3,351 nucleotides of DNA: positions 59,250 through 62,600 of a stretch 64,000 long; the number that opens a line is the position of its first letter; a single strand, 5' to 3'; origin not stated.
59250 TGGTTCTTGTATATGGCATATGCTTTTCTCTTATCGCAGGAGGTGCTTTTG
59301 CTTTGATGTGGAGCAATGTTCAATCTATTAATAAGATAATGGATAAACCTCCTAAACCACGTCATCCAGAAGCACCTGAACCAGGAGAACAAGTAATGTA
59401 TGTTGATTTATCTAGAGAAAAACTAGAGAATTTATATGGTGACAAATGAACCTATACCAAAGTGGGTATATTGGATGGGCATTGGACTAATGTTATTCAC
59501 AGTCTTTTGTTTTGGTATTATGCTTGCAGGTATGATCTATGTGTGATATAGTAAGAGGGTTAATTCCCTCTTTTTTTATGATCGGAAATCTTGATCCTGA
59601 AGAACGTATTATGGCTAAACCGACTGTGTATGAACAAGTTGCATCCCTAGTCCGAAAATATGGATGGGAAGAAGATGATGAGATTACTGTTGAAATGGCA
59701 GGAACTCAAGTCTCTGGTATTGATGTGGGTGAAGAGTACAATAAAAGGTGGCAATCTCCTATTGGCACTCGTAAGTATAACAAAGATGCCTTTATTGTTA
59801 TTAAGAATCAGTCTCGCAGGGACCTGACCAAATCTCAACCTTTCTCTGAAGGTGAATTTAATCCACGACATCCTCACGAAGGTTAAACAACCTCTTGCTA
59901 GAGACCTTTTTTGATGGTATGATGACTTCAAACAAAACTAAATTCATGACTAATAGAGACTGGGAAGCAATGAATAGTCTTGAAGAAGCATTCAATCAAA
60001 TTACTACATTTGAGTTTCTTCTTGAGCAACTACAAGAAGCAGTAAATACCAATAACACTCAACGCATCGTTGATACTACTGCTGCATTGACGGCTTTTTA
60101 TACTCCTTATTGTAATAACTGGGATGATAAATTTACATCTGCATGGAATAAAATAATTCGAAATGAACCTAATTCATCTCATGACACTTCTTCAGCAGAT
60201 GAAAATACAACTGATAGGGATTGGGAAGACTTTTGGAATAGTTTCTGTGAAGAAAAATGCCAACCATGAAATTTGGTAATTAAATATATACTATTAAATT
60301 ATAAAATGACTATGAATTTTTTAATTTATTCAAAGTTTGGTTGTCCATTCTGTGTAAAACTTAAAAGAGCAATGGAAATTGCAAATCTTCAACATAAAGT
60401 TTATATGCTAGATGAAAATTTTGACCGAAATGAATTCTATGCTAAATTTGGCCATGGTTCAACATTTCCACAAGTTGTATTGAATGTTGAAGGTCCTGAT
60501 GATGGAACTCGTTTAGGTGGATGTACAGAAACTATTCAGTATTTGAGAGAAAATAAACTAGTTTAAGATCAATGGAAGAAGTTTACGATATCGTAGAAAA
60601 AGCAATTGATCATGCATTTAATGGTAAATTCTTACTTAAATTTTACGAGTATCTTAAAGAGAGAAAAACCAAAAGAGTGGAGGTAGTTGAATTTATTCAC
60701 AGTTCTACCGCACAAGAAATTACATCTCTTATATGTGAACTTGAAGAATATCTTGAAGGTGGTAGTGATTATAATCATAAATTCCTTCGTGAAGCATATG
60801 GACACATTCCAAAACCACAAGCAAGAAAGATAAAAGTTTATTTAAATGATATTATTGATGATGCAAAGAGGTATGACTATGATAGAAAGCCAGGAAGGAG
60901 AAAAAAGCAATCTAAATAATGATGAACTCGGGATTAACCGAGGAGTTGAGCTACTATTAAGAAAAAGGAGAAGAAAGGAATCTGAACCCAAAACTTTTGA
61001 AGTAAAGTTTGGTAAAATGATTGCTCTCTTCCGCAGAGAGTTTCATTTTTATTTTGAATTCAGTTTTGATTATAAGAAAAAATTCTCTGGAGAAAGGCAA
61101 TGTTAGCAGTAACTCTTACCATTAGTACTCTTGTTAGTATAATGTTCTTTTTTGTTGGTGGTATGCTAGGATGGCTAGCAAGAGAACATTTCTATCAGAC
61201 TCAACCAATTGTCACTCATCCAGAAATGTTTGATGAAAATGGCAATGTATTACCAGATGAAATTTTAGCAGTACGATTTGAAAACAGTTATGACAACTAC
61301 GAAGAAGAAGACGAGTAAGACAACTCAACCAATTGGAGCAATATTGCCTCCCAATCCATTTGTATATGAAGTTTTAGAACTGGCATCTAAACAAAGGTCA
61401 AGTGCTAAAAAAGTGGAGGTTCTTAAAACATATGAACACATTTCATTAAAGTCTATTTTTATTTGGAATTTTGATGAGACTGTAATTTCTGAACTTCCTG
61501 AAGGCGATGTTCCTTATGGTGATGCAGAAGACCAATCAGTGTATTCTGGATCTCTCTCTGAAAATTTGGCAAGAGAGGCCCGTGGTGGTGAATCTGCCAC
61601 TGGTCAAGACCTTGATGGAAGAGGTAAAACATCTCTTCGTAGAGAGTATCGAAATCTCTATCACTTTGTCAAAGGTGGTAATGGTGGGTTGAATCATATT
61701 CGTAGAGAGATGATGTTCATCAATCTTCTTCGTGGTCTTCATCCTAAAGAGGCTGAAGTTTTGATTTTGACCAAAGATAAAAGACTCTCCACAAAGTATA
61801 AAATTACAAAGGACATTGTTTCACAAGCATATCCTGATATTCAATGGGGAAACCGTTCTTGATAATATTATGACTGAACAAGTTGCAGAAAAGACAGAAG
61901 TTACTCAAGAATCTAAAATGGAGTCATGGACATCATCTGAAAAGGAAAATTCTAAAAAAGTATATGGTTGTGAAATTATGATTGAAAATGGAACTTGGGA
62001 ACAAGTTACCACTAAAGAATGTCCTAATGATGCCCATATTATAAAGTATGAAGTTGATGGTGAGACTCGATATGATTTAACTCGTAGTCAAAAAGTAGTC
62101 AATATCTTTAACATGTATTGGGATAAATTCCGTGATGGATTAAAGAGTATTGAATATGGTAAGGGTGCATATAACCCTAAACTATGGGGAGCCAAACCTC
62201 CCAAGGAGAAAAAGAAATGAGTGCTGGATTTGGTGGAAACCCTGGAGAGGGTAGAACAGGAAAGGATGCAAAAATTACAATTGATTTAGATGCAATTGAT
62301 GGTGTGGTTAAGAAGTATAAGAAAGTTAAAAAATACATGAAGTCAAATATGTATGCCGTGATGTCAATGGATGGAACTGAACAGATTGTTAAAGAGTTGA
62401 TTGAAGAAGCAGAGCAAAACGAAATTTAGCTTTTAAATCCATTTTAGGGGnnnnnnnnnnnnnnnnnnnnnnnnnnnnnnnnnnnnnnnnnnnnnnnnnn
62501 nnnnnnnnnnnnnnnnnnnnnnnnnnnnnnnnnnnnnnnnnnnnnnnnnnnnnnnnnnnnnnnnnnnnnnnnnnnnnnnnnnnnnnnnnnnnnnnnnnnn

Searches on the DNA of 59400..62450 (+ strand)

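Call 66: search_dna_similar(query=window:59400-62450:+, collection=phages, mode=near, max_rows=8)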
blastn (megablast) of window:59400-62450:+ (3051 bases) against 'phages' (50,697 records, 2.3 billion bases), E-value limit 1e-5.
Records with a match: 2; places in all: 2; records where one place covers at least 80% of the query: 0.
Best place of each record, by identity: 60-80% 2.
By first word of the organism name: Synechococcus 2.
By host as written in the record: Synechococcus sp. WH8017 2.
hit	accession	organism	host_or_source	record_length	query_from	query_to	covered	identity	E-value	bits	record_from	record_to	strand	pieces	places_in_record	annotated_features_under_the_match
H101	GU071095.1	Synechococcus phage S-SM2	Synechococcus sp. WH8017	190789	1338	1922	19%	73.2%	5e-46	193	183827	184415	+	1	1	hypothetical protein (x3)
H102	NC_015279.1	Synechococcus phage S-SM2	Synechococcus sp. WH8017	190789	1338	1922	19%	73.2%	5e-46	193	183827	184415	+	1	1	hypothetical protein (x3)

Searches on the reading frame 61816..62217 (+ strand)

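Call 24: search_protein_families(library=pfam, proteins=[window:61816-62217:+], max_evalue=1)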
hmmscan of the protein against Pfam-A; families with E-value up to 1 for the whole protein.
window:61816-62217:+ (134 aa): 1 family
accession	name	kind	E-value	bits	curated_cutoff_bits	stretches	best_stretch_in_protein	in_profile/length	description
PF20753.2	DUF6558_C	-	0.065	13.9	24.4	1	53-109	44-100/119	Phage tail C-terminal domain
